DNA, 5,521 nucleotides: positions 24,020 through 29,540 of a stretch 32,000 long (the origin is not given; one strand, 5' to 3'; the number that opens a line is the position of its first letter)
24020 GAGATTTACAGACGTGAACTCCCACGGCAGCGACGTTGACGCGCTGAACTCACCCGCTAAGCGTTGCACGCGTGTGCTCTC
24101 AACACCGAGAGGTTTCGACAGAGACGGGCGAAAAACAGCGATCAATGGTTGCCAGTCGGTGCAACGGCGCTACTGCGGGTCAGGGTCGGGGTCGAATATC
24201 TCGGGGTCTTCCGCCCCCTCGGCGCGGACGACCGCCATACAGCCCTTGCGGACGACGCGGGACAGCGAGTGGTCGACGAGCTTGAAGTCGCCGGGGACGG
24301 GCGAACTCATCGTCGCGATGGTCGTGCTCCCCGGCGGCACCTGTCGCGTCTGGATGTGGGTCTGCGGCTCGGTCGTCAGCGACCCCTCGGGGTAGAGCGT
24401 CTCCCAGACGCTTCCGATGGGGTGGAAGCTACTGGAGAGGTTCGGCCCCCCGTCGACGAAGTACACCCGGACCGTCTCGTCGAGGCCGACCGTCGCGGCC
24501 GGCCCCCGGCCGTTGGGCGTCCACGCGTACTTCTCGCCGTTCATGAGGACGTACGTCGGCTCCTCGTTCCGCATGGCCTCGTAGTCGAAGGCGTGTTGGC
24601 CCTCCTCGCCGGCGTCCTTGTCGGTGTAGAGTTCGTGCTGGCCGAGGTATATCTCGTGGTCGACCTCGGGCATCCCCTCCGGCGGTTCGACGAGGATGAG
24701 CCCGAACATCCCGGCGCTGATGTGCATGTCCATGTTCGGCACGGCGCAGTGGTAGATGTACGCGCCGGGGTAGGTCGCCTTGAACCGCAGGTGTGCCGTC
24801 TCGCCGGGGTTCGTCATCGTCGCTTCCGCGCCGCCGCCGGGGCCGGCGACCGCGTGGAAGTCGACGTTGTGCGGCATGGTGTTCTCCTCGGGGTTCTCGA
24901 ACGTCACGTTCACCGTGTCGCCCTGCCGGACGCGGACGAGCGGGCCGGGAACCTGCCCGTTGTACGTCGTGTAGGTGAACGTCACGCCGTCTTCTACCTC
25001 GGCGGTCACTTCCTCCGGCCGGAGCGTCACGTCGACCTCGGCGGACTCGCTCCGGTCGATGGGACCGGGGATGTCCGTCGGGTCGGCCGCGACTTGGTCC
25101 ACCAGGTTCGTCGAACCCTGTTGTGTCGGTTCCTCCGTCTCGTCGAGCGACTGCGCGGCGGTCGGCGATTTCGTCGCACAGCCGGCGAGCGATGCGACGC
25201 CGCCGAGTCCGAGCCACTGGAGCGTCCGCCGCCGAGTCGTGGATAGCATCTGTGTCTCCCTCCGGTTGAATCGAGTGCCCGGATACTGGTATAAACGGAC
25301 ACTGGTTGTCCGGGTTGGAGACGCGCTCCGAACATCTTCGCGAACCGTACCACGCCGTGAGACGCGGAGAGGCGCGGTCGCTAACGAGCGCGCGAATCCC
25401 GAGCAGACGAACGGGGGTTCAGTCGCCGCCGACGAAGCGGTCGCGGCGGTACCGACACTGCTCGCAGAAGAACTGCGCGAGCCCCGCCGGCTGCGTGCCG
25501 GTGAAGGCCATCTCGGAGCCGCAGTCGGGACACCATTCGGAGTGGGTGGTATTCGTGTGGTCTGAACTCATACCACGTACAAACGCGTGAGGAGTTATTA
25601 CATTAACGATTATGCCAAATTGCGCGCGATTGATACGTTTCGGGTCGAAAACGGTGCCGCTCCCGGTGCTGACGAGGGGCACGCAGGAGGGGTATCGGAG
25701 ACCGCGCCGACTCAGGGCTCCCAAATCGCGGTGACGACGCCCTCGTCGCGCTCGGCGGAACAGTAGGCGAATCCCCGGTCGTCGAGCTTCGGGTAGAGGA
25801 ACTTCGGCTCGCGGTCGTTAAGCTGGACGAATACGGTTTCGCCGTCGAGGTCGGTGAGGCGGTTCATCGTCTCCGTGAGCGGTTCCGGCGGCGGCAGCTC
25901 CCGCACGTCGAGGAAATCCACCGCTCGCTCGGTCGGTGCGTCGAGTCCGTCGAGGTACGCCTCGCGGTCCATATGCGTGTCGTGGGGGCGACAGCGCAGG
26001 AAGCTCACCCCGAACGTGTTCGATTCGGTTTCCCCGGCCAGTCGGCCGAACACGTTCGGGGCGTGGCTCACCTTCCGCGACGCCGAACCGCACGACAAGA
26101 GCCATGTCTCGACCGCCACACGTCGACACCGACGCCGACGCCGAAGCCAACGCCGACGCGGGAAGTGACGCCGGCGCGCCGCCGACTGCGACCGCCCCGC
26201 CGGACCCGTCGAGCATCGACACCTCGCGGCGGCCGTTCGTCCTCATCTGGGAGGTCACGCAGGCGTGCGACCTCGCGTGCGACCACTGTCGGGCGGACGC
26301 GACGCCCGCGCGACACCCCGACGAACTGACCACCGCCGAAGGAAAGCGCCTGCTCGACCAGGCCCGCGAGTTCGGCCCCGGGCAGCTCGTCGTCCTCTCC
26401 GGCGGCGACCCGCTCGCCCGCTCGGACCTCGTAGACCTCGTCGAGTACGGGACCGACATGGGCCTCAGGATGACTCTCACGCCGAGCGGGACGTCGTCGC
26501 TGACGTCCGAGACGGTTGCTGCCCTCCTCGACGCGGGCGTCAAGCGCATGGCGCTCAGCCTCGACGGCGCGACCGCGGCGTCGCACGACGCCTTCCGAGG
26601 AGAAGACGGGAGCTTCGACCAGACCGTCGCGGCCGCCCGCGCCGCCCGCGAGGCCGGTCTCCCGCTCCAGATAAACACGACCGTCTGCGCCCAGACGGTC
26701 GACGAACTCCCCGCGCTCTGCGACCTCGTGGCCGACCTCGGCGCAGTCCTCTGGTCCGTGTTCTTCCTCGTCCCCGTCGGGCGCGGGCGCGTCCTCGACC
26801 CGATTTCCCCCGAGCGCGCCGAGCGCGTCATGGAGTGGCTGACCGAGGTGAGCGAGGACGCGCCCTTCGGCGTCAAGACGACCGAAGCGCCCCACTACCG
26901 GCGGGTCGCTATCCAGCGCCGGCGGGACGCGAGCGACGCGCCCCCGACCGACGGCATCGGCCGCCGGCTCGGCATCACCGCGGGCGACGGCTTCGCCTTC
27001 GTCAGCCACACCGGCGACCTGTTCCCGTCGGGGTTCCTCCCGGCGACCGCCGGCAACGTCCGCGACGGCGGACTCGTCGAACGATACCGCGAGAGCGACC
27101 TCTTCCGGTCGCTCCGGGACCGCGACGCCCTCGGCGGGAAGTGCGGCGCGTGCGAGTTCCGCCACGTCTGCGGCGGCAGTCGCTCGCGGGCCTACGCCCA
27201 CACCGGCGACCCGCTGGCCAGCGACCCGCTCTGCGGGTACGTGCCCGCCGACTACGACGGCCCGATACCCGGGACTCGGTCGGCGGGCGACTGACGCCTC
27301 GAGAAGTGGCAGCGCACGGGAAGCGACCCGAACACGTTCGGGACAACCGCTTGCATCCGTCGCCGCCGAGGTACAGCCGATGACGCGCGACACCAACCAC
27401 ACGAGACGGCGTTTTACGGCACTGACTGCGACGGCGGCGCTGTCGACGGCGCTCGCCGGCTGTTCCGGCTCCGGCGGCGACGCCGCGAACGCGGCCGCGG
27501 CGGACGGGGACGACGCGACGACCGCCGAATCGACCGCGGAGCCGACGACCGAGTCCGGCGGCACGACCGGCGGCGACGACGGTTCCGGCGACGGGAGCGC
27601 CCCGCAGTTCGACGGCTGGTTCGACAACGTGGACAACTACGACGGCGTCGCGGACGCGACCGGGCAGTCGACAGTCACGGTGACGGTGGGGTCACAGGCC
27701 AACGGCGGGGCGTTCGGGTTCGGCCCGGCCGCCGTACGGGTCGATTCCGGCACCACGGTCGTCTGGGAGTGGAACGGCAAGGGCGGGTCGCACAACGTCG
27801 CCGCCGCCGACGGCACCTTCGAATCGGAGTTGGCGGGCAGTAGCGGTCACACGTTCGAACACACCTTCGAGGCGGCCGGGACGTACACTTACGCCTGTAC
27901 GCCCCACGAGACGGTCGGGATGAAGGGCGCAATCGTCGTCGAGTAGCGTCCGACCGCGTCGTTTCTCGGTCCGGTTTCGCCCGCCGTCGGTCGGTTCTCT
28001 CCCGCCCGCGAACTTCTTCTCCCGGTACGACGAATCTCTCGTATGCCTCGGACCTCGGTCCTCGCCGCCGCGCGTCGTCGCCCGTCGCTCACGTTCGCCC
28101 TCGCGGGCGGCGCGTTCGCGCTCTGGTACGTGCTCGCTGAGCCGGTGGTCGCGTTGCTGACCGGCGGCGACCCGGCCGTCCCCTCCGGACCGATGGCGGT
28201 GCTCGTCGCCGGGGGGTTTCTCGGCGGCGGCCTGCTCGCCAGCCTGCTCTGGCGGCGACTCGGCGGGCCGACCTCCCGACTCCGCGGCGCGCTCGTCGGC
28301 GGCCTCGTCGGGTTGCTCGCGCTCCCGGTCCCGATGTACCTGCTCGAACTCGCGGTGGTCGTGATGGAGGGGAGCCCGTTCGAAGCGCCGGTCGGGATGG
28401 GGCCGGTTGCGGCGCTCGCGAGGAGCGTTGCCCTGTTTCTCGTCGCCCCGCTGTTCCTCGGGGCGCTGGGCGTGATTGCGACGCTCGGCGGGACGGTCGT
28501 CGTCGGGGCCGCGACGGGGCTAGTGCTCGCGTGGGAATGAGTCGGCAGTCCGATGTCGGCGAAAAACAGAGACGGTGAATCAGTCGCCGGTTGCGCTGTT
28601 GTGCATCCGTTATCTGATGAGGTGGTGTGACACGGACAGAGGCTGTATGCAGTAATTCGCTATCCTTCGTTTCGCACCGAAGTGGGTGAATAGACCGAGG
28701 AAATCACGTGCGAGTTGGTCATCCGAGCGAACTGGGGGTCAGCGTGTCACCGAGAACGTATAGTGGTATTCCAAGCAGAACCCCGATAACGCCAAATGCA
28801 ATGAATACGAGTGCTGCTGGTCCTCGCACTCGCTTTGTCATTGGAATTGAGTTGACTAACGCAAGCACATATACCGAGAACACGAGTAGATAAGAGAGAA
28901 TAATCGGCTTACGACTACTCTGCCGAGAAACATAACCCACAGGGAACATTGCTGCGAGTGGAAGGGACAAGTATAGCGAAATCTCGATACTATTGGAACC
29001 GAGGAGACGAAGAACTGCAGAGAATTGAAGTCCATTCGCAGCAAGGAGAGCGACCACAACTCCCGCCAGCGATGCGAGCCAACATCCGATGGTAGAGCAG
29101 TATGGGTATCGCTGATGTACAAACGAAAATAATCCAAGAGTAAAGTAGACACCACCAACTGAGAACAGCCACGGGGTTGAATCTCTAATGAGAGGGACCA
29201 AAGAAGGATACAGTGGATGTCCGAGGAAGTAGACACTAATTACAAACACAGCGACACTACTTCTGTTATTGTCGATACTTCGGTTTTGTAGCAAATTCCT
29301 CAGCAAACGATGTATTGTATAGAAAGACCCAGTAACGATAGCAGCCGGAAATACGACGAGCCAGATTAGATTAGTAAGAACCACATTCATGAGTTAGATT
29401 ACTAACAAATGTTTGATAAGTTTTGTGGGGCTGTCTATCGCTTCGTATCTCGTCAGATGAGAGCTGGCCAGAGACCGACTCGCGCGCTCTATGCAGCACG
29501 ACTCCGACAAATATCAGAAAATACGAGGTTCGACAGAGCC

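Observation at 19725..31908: Nine copies of a 12-bp inverted repeat (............) sit at the promoters of the nirK/norZ island, including those of about six uncharacterised genes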

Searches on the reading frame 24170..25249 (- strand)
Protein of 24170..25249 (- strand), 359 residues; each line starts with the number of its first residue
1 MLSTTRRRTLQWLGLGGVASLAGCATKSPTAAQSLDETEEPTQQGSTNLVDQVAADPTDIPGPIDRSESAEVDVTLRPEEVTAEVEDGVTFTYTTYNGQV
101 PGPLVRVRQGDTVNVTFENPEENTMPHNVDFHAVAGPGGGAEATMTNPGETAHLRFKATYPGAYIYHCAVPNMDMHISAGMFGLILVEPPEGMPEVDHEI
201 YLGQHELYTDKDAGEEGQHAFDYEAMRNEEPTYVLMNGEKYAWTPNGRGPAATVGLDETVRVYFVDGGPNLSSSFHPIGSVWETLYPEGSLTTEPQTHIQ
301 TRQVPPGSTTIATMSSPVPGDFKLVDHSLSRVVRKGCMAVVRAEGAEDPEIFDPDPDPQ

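Call 6: search_protein_families(library=pfam, proteins=[window:24170-25249:-], max_evalue=0.01)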
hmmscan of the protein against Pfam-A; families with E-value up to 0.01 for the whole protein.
window:24170-25249:- (359 aa): 4 families
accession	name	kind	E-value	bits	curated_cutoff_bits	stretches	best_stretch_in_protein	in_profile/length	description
PF07732.21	Cu-oxidase_3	-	1.6e-13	51.2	21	1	81-191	5-118/119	Multicopper oxidase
PF07731.20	Cu-oxidase_2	-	7.3e-10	39.2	20.4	1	97-189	24-135/137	Multicopper oxidase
PF00127.26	Copper-bind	-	2e-07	31.8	21.2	1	105-188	19-99/99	Copper binding proteins, plastocyanin/azurin family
PF13473.12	Cupredoxin_1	-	0.00055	20.4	27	1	91-173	23-97/104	Cupredoxin-like domain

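Call 12: find_related_loci(query=window:24170-25249:-, collection=genome_contigs, flank=10000)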
Query window:24170-25249:- (359 aa) in genome_contigs; peptide patterns used: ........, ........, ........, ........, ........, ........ (x = any residue, [..] = any of these).
365 stretches matched a pattern; 39 encode a relative of the query (tblastn E <= 1e-3); 39 distinct loci.
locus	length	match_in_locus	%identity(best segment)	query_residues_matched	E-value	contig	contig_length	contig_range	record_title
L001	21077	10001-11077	97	1-359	0e+0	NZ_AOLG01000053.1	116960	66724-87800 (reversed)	Haloferax prahovense DSM 18310 contig_53, whole genome shotgun sequence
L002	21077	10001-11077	97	1-359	0e+0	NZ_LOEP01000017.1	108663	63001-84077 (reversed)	Haloferax sp. Q22 scaffold17, whole genome shotgun sequence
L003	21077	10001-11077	96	1-359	0e+0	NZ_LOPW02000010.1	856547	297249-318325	Haloferax marisrubri strain SB3 scf100009, whole genome shotgun sequence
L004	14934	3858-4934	96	1-359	0e+0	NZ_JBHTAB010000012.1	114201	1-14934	Haloferax chudinovii strain DSM 26526 GCM70025340_2, whole genome shotgun sequence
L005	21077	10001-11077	95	1-359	0e+0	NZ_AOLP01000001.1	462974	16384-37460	Haloferax denitrificans ATCC 35960 contig_1, whole genome shotgun sequence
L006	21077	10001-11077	92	1-359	0e+0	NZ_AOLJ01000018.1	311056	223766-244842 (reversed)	Haloferax gibbonsii ATCC 33959 contig_18, whole genome shotgun sequence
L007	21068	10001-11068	94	1-356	0e+0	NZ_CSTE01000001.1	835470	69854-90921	Haloferax massiliensis strain Arc-Hr, whole genome shotgun sequence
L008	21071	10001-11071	83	1-357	0e+0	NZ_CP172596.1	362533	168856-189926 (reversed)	Haloferax sp. S1W plasmid pHFX1, complete sequence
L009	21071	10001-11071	82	1-357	0e+0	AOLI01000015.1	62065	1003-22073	Haloferax larsenii JCM 13917 contig_15, whole genome shotgun sequence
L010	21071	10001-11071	83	1-357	0e+0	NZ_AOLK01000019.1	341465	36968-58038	Haloferax elongans ATCC BAA-1513 contig_19, whole genome shotgun sequence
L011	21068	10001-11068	79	1-356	0e+0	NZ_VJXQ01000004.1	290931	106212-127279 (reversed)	Halobellus captivus strain ZY21 scaffold4, whole genome shotgun sequence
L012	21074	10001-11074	79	1-357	0e+0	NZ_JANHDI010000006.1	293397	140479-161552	Halobellus rarus strain YC21 Scaffold4_2, whole genome shotgun sequence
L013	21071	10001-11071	79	1-356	0e+0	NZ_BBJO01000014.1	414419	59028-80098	Halobellus rufus strain CBA1103, whole genome shotgun sequence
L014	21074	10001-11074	77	1-357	0e+0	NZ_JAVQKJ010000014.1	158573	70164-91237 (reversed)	Halobellus ordinarius strain ZY16 ZY16_ctg014, whole genome shotgun sequence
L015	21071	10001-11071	78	1-357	0e+0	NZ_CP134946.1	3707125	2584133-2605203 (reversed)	Halobellus marinus strain DFY28 chromosome, complete genome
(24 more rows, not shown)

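Call 18: search_protein_families(library=ncbifam, proteins=[L002:3015-3335:-], max_evalue=0.01)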
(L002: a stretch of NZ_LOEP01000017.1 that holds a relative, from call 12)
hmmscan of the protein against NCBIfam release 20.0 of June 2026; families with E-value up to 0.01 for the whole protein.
L002:3015-3335:- (106 aa): 2 families
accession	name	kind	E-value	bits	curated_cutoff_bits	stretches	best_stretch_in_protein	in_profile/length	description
TIGR03995.2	target_X_rSAM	equivalog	6.7e-40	135.4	70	1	24-105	1-83/83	CGCGG family putative rSAM-modified RiPP protein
NF033511.1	metallo_CpaA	exception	0.0043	15.4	750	1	22-61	220-259/575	metalloendopeptidase CpaA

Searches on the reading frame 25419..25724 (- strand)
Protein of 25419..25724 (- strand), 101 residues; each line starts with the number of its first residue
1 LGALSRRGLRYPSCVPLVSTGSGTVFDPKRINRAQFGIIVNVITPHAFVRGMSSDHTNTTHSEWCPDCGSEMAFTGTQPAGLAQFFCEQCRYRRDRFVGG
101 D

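Call 7: search_protein_families(library=pfam, proteins=[window:25419-25724:-], max_evalue=0.01)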
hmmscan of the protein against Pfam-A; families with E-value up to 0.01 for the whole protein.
window:25419-25724:- (101 aa): 1 family
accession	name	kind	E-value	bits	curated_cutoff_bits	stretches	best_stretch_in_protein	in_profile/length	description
PF07191.17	Zn_ribbon_6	-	0.00077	19.9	25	1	59-91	26-56/67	Double zinc ribbon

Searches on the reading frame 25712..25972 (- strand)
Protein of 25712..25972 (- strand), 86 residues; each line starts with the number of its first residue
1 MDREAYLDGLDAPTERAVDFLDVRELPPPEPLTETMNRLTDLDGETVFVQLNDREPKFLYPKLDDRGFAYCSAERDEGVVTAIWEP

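Call 6: search_protein_families(library=pfam, proteins=[window:25712-25972:-], max_evalue=0.01)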
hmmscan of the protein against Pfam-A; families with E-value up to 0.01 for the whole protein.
window:25712-25972:- (86 aa): 2 families
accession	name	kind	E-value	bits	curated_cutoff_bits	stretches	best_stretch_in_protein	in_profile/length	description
PF10006.14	DUF2249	-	3.6e-15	56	29.5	1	21-80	2-64/70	Uncharacterized conserved protein (DUF2249)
PF01206.22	TusA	-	0.0014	18.9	28.6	1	21-81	3-65/70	Sulfurtransferase TusA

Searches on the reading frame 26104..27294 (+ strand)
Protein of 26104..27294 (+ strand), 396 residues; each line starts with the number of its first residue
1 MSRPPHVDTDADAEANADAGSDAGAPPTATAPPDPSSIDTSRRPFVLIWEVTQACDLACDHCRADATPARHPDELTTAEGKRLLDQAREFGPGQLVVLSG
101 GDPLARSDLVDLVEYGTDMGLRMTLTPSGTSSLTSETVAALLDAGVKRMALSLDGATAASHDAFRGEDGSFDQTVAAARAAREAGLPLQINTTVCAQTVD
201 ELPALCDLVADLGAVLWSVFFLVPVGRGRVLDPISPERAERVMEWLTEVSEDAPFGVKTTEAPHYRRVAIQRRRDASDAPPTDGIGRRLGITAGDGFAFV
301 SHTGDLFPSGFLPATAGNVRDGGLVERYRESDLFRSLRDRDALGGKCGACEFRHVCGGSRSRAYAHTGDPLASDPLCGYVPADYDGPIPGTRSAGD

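Call 7: search_protein_families(library=pfam, proteins=[window:26104-27294:+], max_evalue=0.01)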
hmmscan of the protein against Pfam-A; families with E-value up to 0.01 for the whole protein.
window:26104-27294:+ (396 aa): 2 families
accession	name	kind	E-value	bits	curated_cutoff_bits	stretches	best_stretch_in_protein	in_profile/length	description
PF04055.27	Radical_SAM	-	3.2e-21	76.7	29.5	1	50-208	2-165/166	Radical SAM superfamily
PF13353.11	Fer4_12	-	0.004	17.9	22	1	52-116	12-77/137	4Fe-4S single cluster domain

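Call 18: search_protein_families(library=ncbifam, proteins=[window:26104-27294:+], max_evalue=0.01)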
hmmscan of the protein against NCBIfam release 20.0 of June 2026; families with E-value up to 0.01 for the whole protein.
window:26104-27294:+ (396 aa): 59 families (the best 25 are shown)
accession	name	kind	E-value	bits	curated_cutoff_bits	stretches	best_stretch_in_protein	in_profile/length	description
TIGR04053.2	TIGR04053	equivalog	4e-150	500.1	395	1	39-381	2-366/366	TIGR04053 family radical SAM/SPASM domain-containing protein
TIGR04545.1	rSAM_ahbD_hemeb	equivalog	4.6e-101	338.6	500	1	47-381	2-339/339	heme b synthase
TIGR04055.1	rSAM_NirJ2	equivalog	5.1e-70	236.6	500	1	47-379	2-324/326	putative heme d1 biosynthesis radical SAM protein NirJ2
TIGR04347.1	pseudo_SAM_Halo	equivalog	1.2e-53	182.8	525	1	34-378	27-384/390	TIGR04347 family pseudo-SAM/SPASM protein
TIGR04051.1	rSAM_NirJ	equivalog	3.4e-46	157.8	515.45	1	46-377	3-346/354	heme d1 biosynthesis radical SAM protein NirJ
TIGR04546.1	rSAM_ahbC_deAc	equivalog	5.1e-45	153.9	650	1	42-377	37-383/390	12,18-didecarboxysiroheme deacetylase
TIGR04054.1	rSAM_NirJ1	equivalog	7.1e-43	146.7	650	1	45-377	36-380/387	putative heme d1 biosynthesis radical SAM protein NirJ1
TIGR02109.1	PQQ_syn_pqqE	equivalog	1.3e-40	139.5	381.35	2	42-214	4-174/358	pyrroloquinoline quinone biosynthesis protein PqqE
TIGR03962.1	mycofact_rSAM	equivalog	1.2e-38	133.1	265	1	44-377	11-331/339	mycofactocin radical SAM maturase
TIGR03913.1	rad_SAM_trio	equivalog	3.6e-37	127.9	591.75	1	44-228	18-198/477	GDL motif peptide-associated radical SAM/SPASM maturase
TIGR04303.1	GeoRSP_rSAM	equivalog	1.7e-32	113.3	400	2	44-210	4-165/325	GeoRSP system radical SAM/SPASM protein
NF045574.1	sacti_mat_StsB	exception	1.5e-29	103.2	625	1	49-221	100-268/466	StsB family radical SAM/SPASM domain sactipeptide maturase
TIGR04103.1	rSAM_nif11_3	equivalog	7.5e-29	100.6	725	1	47-228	7-184/412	nif11-class peptide radical SAM maturase 3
NF050035.1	rSAM_WgK_link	exception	1.1e-26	93.8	650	1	41-379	5-363/367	radical SAM/SPASM peptide maturase WgkB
TIGR04133.1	rSAM_w_lipo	hypoth_equivalog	4.5e-26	91.6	425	1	46-249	25-231/350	TIGR04133 family radical SAM/SPASM protein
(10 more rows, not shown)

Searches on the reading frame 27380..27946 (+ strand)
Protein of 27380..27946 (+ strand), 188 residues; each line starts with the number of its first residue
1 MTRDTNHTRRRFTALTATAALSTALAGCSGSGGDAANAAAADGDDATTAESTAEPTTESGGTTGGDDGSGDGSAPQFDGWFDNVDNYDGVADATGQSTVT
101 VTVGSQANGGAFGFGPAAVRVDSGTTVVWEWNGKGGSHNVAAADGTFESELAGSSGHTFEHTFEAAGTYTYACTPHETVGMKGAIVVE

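Call 7: search_protein_families(library=pfam, proteins=[window:27380-27946:+], max_evalue=0.01)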
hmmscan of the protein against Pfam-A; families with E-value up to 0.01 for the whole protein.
window:27380-27946:+ (188 aa): 2 families
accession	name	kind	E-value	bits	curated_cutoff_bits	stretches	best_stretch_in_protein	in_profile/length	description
PF00127.26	Copper-bind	-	9e-17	61.8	21.2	1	104-188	4-99/99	Copper binding proteins, plastocyanin/azurin family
PF13473.12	Cupredoxin_1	-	4.2e-05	24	27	1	92-187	16-104/104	Cupredoxin-like domain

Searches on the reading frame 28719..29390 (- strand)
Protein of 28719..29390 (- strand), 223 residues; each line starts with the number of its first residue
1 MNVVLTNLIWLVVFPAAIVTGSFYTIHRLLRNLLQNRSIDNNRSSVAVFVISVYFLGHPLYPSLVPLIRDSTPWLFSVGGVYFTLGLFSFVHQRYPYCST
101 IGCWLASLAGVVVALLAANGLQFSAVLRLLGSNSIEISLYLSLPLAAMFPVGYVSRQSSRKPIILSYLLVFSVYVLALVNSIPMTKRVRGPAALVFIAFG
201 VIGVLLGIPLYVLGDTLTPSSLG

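Call 7: search_protein_families(library=pfam, proteins=[window:28719-29390:-], max_evalue=0.01)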
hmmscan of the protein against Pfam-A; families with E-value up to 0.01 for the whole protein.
window:28719-29390:- (223 aa): 0 families

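Call 18: search_protein_families(library=ncbifam, proteins=[window:28719-29390:-], max_evalue=0.01)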
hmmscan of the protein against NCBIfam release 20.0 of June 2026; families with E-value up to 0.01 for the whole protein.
window:28719-29390:- (223 aa): 0 families

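Call 35: search_protein_families(library=pfam, proteins=[window:28719-29390:-], max_evalue=10)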
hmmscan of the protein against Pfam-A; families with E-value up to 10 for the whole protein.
window:28719-29390:- (223 aa): 1 family
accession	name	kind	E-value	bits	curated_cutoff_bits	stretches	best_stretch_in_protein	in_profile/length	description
PF20337.3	DUF6632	-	2.8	8.4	27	1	74-117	44-87/137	Family of unknown function (DUF6632)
